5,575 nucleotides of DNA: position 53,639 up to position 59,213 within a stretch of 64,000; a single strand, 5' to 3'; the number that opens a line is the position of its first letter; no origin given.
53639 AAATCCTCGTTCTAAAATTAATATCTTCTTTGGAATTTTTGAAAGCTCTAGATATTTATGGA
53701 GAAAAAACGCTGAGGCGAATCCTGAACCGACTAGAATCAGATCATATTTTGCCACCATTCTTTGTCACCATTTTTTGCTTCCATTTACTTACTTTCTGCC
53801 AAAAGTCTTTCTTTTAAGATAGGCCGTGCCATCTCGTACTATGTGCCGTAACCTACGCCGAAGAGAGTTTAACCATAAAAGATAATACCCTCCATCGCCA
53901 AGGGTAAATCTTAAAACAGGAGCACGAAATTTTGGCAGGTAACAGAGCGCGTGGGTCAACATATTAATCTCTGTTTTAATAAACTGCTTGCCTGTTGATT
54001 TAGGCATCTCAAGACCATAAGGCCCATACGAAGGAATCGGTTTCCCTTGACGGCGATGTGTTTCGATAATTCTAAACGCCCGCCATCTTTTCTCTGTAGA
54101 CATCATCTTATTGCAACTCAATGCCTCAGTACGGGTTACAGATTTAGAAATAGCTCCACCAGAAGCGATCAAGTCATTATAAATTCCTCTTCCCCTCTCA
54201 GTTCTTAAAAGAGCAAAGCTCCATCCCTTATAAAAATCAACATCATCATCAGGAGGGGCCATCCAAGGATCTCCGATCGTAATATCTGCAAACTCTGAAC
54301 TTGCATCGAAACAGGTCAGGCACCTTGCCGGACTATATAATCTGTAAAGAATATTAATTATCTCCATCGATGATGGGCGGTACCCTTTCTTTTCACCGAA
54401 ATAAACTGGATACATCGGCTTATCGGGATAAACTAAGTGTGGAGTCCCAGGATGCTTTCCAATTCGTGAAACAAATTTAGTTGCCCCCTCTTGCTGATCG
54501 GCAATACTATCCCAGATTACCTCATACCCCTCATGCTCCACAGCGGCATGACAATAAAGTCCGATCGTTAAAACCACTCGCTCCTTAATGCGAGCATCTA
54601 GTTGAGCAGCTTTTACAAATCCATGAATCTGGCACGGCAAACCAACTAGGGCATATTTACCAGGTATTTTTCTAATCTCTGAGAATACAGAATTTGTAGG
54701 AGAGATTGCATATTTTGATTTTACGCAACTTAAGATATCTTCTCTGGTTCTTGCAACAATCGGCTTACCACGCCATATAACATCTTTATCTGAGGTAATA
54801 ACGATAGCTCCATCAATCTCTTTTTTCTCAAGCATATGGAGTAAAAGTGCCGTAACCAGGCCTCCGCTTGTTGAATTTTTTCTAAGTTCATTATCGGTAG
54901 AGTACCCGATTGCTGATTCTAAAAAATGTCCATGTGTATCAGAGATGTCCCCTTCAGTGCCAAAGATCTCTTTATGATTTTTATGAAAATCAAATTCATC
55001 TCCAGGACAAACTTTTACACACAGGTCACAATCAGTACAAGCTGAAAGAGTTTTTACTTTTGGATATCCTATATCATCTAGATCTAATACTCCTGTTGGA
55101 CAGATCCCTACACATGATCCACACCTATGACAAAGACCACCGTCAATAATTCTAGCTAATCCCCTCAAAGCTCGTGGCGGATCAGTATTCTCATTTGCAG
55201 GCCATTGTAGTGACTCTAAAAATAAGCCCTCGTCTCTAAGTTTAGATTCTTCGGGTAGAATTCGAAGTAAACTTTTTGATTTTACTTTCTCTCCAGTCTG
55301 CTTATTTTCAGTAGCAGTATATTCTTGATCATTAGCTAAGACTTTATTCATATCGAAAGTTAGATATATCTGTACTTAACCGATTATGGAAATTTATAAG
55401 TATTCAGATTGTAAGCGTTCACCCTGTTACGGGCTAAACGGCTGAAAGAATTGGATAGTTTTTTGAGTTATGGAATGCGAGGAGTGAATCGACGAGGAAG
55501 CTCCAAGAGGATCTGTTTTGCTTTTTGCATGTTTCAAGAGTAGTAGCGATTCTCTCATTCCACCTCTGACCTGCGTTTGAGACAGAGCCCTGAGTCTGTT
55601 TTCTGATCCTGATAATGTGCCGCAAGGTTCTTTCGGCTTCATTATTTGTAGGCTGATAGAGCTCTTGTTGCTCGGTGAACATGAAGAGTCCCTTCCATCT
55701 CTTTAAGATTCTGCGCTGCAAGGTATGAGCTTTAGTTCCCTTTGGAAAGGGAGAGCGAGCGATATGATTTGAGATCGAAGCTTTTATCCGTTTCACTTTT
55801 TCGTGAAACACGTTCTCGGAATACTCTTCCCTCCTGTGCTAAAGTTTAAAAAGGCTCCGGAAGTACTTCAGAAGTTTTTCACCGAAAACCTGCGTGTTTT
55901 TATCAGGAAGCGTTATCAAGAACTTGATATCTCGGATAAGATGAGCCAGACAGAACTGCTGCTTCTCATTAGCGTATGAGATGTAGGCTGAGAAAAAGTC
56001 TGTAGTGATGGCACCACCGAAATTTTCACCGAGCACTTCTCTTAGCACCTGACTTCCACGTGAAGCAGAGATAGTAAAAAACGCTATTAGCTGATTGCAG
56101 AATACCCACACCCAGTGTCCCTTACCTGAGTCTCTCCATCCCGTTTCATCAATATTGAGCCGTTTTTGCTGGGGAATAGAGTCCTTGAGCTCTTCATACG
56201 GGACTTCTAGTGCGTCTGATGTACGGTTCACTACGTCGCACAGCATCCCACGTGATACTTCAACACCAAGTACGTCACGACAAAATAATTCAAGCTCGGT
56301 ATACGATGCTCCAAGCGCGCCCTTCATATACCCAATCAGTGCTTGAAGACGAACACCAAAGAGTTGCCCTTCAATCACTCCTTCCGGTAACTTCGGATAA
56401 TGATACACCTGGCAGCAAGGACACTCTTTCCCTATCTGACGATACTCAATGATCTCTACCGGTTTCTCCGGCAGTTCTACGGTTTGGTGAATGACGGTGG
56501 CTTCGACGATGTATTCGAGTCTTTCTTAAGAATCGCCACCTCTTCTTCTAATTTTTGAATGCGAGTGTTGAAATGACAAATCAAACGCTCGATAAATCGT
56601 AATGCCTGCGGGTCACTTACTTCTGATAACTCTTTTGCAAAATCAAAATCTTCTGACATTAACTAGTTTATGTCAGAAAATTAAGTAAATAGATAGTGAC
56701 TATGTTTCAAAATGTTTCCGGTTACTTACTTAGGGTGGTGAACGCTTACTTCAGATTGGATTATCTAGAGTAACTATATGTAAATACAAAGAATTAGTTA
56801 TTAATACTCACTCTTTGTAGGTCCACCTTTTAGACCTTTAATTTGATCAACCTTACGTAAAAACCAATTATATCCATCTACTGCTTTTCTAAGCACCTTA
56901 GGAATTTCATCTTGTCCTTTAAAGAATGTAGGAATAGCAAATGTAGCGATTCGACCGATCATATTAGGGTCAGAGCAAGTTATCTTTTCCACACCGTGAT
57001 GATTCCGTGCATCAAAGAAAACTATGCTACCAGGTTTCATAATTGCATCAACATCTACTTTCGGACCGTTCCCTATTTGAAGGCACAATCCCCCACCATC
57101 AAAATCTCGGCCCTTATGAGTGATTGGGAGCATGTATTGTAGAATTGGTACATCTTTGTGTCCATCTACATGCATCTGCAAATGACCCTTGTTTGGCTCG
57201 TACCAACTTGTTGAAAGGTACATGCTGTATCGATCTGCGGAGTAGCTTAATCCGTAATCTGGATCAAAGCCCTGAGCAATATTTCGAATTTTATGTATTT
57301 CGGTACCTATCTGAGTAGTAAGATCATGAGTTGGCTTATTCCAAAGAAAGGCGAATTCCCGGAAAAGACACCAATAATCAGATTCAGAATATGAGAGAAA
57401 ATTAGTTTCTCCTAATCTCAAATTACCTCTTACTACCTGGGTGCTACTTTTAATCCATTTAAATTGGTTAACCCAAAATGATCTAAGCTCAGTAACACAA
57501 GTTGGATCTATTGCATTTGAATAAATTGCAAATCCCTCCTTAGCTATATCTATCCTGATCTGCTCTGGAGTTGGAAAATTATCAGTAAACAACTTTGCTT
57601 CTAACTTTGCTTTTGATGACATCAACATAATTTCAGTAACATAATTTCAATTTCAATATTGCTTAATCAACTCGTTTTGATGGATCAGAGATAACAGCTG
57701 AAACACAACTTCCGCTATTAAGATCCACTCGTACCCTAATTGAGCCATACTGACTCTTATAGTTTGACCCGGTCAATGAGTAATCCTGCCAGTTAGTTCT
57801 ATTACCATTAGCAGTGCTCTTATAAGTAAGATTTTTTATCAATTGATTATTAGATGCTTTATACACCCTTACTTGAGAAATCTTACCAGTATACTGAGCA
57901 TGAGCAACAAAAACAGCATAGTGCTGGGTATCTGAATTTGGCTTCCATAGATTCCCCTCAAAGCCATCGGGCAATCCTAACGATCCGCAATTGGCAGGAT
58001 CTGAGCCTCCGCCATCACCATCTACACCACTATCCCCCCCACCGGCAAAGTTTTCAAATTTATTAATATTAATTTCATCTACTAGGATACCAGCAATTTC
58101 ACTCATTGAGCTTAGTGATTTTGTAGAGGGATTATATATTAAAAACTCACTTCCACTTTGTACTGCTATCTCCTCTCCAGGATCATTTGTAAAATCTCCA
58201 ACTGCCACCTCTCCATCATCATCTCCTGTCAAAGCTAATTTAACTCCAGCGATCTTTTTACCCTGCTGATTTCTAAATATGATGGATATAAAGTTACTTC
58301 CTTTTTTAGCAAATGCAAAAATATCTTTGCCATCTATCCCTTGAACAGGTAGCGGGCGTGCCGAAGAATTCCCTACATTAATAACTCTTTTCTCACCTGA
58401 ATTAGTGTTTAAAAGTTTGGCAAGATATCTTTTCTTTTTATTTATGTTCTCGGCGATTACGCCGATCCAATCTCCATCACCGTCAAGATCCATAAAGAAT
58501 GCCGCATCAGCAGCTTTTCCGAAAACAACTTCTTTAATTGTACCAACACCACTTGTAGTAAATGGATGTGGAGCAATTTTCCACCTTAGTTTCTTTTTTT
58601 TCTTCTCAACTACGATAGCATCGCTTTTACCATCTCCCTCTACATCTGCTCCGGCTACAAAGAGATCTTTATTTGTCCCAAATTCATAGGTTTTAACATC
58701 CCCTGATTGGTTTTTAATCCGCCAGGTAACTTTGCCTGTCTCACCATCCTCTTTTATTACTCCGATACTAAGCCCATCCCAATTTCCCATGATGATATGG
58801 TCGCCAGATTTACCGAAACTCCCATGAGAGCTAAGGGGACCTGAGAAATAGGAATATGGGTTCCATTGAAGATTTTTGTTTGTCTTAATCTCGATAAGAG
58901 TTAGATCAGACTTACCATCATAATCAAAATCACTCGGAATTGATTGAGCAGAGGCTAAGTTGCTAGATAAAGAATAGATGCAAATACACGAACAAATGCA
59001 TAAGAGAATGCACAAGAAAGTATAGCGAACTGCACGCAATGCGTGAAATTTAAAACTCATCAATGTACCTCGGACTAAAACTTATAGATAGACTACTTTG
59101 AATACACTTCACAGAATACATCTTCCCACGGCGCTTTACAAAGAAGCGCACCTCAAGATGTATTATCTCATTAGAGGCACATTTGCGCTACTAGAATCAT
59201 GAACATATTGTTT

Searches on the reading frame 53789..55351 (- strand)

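Call 37: search_protein_families(library=pfam, proteins=[window:53789-55351:-], max_evalue=0.00001)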
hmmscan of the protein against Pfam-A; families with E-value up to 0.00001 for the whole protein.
window:53789-55351:- (520 aa): 8 families
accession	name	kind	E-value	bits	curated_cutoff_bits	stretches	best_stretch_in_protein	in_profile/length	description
PF04422.18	FrhB_FdhB_N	-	1.1e-22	80.4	22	1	149-222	4-76/78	Coenzyme F420 hydrogenase/dehydrogenase, beta subunit N-term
PF04432.18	FrhB_FdhB_C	-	1.5e-21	77.3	23.3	1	232-398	3-140/150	Coenzyme F420 hydrogenase/dehydrogenase, beta subunit C terminus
PF13237.11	Fer4_10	-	1.3e-08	35.1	25.5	1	68-116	3-53/53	4Fe-4S dicluster domain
PF00037.32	Fer4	-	2.8e-08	33.7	21.1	0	68-89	2-23/24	4Fe-4S binding domain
PF13187.11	Fer4_9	-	2.4e-07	31.1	27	1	74-117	2-49/52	4Fe-4S dicluster domain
PF12838.12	Fer4_7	-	7.2e-07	30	27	1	74-116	2-49/52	4Fe-4S dicluster domain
PF13183.11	Fer4_8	-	1.8e-06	28.8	27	0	102-116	2-16/68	4Fe-4S dicluster domain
PF14697.11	Fer4_21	-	9.9e-06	26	35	0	69-116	3-52/59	4Fe-4S dicluster domain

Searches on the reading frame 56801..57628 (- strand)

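Call 64: search_protein_families(library=pfam, proteins=[window:56801-57628:-], max_evalue=0.001)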
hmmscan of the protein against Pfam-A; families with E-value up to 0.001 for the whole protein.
window:56801-57628:- (275 aa): 1 family
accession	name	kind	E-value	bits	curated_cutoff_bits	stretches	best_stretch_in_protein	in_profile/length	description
PF13640.12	2OG-FeII_Oxy_3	-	0.00021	22.6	27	1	143-219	6-87/98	2OG-Fe(II) oxygenase superfamily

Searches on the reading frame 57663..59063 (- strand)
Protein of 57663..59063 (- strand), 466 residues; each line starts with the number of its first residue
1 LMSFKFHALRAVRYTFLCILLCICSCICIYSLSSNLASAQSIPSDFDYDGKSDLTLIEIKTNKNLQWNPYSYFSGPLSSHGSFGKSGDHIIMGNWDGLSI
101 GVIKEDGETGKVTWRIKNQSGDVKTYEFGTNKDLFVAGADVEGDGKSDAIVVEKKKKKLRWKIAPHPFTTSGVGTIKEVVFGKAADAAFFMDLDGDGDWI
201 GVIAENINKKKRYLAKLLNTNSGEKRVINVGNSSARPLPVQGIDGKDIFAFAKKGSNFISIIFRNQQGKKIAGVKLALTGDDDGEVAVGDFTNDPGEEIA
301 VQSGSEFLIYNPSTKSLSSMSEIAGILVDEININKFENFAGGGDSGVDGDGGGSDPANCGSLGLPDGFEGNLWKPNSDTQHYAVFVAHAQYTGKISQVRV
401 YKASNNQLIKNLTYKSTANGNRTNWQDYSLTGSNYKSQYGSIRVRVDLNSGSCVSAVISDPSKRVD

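Call 40: search_protein_families(library=ncbifam, proteins=[window:57663-59063:-], max_evalue=0.00001)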
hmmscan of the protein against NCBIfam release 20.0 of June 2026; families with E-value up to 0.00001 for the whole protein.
window:57663-59063:- (466 aa): 0 families

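Call 64: search_protein_families(library=pfam, proteins=[window:57663-59063:-], max_evalue=0.001)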
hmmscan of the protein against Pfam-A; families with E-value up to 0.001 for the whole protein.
window:57663-59063:- (466 aa): 1 family
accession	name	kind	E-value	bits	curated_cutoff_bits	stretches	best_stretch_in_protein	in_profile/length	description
PF13517.12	FG-GAP_3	-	0.00032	21.7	26.9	0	140-198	1-56/61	FG-GAP-like repeat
